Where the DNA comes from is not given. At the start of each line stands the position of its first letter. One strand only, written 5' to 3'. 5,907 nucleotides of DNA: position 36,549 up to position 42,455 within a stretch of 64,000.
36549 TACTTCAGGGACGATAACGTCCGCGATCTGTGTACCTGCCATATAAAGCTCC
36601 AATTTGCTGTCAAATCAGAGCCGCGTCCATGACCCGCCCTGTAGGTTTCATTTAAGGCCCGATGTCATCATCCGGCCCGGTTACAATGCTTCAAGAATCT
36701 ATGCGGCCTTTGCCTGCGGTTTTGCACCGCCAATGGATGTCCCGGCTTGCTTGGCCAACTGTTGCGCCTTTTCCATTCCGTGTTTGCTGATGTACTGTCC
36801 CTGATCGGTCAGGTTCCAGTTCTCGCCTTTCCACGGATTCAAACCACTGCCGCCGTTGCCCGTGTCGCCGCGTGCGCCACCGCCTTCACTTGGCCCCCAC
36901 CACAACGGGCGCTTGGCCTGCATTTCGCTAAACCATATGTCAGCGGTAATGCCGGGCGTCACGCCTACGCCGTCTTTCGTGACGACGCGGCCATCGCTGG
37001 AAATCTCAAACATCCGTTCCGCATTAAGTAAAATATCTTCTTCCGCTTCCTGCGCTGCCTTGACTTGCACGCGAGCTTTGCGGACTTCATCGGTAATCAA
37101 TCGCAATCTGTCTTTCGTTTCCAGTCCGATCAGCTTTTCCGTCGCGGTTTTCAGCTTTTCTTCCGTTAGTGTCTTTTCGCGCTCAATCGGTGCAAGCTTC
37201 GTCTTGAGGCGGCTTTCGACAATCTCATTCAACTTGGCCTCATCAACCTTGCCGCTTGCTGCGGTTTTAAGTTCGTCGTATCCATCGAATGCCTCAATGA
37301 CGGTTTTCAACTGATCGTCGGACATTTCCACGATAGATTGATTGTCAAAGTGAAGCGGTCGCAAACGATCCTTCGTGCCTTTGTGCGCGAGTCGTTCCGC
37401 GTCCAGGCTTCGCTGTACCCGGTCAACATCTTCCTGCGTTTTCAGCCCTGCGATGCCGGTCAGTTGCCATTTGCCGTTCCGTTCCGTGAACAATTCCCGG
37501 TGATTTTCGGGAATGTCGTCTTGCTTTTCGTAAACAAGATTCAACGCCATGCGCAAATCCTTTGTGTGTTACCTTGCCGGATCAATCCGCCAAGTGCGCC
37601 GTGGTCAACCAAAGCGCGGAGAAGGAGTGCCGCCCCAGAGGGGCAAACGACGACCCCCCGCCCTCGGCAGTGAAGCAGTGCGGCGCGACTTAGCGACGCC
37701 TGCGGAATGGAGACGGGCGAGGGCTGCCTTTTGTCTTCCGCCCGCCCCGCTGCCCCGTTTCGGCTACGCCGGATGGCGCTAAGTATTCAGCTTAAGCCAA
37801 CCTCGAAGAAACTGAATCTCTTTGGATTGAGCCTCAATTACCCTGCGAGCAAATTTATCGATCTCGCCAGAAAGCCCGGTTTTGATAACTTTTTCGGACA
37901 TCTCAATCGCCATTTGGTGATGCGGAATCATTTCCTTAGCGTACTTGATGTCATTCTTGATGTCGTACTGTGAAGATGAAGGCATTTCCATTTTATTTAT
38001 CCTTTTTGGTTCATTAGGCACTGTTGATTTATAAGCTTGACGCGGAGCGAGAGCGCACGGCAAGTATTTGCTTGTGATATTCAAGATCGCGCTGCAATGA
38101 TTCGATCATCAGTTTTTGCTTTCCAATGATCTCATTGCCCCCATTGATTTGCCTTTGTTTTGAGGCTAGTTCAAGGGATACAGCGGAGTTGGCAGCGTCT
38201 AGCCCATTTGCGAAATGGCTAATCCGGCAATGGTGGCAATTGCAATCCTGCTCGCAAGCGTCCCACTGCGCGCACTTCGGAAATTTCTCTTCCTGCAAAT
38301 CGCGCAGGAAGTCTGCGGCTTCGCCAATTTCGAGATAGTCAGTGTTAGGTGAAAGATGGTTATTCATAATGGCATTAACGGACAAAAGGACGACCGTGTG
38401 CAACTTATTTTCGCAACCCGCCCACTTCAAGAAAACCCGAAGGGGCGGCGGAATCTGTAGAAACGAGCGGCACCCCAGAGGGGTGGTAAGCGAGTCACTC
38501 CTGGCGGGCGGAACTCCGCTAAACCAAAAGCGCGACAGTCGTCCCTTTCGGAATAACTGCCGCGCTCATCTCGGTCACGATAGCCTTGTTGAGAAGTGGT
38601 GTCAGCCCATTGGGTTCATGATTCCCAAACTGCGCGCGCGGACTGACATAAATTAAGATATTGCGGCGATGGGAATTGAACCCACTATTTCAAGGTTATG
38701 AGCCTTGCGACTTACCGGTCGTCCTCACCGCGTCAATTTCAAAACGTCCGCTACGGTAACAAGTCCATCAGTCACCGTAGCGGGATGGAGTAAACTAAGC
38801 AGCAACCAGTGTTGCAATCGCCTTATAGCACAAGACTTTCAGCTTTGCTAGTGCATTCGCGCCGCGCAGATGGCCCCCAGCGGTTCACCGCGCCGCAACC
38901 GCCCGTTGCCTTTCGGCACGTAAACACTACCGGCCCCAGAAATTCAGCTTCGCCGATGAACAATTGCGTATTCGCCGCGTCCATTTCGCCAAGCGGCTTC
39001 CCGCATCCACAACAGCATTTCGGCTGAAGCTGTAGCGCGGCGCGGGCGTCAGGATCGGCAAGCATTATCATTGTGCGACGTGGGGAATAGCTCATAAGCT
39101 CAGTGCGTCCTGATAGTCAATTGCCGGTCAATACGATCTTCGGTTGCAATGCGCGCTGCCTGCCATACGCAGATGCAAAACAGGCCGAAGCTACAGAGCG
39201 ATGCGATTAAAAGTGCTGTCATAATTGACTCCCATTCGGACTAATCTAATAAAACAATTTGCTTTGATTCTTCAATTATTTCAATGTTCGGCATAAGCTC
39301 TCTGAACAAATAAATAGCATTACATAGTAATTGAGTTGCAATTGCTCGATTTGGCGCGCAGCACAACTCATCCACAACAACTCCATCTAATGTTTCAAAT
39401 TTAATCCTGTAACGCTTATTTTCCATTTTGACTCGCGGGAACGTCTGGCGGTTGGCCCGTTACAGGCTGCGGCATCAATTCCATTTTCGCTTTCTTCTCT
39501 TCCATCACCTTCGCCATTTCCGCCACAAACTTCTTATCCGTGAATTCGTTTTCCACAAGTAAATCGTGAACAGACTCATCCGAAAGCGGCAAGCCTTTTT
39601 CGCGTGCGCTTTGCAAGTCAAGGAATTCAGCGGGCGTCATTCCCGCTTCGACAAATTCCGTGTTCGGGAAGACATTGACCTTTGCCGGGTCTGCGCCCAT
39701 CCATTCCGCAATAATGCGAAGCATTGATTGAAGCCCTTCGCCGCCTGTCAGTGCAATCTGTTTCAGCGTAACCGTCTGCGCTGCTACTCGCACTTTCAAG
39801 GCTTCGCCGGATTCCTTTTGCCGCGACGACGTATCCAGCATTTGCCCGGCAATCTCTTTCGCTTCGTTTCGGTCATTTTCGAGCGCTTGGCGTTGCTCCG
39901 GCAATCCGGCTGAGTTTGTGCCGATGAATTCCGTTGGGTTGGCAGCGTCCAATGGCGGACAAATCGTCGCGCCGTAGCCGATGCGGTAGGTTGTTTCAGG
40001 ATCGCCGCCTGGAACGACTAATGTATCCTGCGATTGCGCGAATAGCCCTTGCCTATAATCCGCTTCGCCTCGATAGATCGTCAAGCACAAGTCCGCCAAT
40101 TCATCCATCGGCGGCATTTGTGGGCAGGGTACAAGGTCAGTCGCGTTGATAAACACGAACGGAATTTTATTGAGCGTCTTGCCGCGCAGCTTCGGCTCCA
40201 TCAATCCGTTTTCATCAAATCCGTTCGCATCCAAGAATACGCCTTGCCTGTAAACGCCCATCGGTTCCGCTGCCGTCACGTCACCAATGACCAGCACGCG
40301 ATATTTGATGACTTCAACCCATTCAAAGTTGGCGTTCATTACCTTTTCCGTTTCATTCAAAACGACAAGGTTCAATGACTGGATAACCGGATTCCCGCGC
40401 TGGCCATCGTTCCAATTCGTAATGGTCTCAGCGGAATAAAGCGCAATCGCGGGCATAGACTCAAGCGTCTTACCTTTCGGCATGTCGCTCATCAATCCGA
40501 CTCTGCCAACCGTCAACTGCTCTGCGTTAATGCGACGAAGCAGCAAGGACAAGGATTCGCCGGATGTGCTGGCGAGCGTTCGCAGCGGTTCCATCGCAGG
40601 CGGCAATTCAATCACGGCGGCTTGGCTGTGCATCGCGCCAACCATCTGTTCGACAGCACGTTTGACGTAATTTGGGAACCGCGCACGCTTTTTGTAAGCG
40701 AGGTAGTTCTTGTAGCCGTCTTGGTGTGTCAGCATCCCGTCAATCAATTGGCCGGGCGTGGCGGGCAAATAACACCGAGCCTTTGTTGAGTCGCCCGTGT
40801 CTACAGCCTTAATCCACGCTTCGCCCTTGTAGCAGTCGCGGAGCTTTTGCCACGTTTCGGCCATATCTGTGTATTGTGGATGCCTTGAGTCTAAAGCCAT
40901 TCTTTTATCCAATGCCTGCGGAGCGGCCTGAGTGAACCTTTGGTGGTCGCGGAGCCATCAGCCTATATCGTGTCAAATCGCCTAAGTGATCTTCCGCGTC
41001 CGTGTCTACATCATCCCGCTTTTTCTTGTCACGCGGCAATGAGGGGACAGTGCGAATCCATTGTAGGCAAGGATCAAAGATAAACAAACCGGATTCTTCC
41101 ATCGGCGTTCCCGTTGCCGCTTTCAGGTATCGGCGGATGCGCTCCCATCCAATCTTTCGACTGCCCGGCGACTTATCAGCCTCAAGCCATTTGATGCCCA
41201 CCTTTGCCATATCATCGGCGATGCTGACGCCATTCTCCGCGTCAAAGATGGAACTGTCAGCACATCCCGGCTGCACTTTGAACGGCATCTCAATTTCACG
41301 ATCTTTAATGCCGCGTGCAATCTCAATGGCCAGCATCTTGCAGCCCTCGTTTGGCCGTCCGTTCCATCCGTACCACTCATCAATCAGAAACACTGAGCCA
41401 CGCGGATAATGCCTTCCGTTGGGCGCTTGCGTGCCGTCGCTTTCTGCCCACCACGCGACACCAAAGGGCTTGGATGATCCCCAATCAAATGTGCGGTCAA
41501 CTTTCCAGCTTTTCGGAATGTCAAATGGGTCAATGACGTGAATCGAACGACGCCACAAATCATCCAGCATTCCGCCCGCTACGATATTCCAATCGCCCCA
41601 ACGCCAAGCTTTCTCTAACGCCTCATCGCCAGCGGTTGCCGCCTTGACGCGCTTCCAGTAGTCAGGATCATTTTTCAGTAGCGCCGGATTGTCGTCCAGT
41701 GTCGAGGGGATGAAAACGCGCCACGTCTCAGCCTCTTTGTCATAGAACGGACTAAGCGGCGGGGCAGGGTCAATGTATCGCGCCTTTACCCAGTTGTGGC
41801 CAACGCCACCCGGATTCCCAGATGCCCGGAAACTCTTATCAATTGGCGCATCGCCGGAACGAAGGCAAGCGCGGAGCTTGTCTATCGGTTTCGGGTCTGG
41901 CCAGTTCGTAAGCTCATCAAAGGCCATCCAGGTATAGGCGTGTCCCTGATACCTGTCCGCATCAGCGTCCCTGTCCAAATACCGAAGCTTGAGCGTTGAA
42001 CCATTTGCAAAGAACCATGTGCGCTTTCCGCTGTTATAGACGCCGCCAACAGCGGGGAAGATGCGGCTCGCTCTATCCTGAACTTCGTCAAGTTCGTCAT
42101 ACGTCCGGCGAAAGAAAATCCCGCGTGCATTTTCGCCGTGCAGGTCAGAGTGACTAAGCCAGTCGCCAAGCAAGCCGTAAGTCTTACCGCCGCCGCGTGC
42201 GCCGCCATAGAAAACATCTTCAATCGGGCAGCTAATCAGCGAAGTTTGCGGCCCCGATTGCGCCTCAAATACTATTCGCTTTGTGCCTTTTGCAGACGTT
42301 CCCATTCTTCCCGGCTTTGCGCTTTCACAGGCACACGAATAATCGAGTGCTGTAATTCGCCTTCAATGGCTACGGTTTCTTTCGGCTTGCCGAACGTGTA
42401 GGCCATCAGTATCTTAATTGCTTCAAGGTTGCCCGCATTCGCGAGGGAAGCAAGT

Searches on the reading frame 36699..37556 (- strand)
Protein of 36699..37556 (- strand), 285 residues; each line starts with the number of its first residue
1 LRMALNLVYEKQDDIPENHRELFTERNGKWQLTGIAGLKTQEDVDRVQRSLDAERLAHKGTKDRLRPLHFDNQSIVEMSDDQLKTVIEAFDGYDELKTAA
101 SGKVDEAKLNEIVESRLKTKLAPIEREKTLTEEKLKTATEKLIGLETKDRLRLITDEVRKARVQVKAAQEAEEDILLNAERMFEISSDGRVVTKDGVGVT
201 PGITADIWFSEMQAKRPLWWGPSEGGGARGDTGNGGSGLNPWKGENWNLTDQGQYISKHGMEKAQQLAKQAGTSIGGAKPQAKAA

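Call 32: search_protein_families(library=pfam, proteins=[window:36699-37556:-], max_evalue=0.01)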
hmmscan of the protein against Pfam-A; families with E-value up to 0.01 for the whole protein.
window:36699-37556:- (285 aa): 0 families

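Call 46: search_protein_families(library=phrogs, proteins=[window:36699-37556:-], max_evalue=0.001)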
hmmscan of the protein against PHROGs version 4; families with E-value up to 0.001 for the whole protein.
window:36699-37556:- (285 aa): 1 family
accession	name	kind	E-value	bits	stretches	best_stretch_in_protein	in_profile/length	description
phrog_206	-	head and packaging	3e-34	120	1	3-270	2-262/263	head scaffolding protein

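Call 97: find_related_loci(query=window:36699-37556:-, collection=viral_contigs, flank=2500)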
Query window:36699-37556:- (285 aa) in viral_contigs; peptide patterns used: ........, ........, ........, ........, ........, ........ (x = any residue, [..] = any of these).
10 stretches matched a pattern, but none encodes a relative of the query by tblastn (E <= 1e-3).

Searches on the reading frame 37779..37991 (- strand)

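Call 32: search_protein_families(library=pfam, proteins=[window:37779-37991:-], max_evalue=0.01)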
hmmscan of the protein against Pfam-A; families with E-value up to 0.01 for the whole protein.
window:37779-37991:- (70 aa): 1 family
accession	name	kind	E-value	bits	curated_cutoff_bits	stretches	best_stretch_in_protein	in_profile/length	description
PF03713.19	DUF305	-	2.5e-15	57.3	27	1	14-67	1-54/151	Domain of unknown function (DUF305)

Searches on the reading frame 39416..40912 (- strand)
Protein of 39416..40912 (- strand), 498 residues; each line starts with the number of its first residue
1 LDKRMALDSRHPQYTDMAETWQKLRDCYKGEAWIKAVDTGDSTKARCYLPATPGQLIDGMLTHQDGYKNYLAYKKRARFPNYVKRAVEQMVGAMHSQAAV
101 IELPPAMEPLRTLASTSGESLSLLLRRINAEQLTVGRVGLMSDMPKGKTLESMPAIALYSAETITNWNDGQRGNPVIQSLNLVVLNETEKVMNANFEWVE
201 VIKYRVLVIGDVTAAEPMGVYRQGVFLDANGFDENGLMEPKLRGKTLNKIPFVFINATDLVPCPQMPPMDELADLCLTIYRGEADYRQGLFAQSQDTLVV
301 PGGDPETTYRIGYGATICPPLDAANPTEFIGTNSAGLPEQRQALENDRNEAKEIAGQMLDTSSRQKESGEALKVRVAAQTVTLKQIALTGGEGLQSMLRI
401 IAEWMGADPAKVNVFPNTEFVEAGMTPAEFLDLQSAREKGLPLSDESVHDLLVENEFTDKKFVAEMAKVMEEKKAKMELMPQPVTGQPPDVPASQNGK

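Call 31: search_protein_families(library=pfam, proteins=[window:39416-40912:-], max_evalue=0.01)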
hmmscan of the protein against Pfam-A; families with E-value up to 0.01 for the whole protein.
window:39416-40912:- (498 aa): 1 family
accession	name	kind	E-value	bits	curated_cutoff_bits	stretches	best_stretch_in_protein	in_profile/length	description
PF13264.11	DUF4055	-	3.5e-13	50.3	25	1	268-405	1-140/140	Domain of unknown function (DUF4055)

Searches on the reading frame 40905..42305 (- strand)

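Call 31: search_protein_families(library=pfam, proteins=[window:40905-42305:-], max_evalue=0.01)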
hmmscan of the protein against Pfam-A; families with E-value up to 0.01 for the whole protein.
window:40905-42305:- (466 aa): 1 family
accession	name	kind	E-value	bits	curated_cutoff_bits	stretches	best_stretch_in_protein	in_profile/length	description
PF03237.21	Terminase_6N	-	1.8e-07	31.5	22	1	33-146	2-119/215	Terminase large subunit, T4likevirus-type, N-terminal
